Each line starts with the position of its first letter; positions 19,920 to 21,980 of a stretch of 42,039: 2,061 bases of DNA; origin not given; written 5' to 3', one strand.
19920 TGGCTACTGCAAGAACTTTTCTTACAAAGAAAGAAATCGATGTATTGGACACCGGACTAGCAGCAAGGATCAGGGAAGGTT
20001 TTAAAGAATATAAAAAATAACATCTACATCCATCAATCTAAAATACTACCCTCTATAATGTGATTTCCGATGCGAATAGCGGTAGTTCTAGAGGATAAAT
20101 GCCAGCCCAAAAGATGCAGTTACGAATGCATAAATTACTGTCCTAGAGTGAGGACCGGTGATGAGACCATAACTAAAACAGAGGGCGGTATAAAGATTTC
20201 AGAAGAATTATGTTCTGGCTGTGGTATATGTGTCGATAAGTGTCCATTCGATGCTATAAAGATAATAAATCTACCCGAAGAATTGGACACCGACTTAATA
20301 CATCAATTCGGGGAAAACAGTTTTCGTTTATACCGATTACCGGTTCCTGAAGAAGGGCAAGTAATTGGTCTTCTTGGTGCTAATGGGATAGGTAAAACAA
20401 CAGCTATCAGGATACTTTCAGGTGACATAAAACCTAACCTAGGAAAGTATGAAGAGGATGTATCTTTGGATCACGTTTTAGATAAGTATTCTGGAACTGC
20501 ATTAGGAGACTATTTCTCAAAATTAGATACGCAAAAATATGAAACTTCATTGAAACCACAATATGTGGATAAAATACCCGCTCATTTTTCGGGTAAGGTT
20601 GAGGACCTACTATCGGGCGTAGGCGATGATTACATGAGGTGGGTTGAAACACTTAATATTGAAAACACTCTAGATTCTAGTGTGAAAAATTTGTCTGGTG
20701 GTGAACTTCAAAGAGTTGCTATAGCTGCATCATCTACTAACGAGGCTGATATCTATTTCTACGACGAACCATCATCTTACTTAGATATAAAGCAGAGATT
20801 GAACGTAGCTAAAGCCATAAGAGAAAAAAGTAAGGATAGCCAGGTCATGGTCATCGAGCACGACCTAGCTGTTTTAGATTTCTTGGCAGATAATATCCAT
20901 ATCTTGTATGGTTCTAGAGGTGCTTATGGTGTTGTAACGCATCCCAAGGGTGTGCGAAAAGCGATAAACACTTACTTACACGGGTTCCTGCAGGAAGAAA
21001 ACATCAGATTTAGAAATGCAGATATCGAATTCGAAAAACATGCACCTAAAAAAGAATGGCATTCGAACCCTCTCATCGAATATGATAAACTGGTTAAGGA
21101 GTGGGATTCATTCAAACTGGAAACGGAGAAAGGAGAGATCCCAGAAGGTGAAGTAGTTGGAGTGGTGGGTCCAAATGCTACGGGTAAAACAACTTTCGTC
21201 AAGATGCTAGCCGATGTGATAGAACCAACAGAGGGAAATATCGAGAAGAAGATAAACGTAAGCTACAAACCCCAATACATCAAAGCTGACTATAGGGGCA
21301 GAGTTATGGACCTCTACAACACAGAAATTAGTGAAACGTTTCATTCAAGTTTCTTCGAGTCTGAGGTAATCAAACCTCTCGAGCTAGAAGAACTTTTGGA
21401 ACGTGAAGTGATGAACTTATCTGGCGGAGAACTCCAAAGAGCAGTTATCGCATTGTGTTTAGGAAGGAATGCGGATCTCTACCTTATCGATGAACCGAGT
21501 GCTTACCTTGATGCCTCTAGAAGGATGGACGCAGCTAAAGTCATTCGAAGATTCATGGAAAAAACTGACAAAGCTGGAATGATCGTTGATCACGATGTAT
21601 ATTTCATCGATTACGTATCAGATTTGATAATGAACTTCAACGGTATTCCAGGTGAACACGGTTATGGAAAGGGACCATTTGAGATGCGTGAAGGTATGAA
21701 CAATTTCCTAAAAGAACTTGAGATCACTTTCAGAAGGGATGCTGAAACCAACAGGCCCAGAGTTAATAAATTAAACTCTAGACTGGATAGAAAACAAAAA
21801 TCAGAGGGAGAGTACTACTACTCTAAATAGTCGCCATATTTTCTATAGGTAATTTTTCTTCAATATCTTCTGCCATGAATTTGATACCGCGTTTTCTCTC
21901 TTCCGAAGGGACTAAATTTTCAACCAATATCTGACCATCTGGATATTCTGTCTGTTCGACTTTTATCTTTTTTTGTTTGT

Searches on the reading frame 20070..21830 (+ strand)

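Call 87: search_protein_families(library=pfam, proteins=[window:20070-21830:+], max_evalue=0.00001)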
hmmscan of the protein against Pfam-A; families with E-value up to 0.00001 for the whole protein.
window:20070-21830:+ (586 aa): 5 families
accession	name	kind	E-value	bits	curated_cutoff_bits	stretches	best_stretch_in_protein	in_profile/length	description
PF00005.33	ABC_tran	-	4.9e-37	128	25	2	94-235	9-136/137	ABC transporter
PF02463.25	SMC_N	-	1.1e-14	54.9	40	1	191-272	135-205/220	RecF/RecN/SMC N terminal domain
PF04068.21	Fer4_RLI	-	1.9e-13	50.3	23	1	1-32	1-35/35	Possible Fer4-like domain in RNase L inhibitor, RLI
PF13304.12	AAA_21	-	3.6e-11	44.1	27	0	99-121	2-30/304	AAA domain, putative AbiEii toxin, Type IV TA system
PF00037.32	Fer4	-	4.5e-08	33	21.1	1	41-64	1-24/24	4Fe-4S binding domain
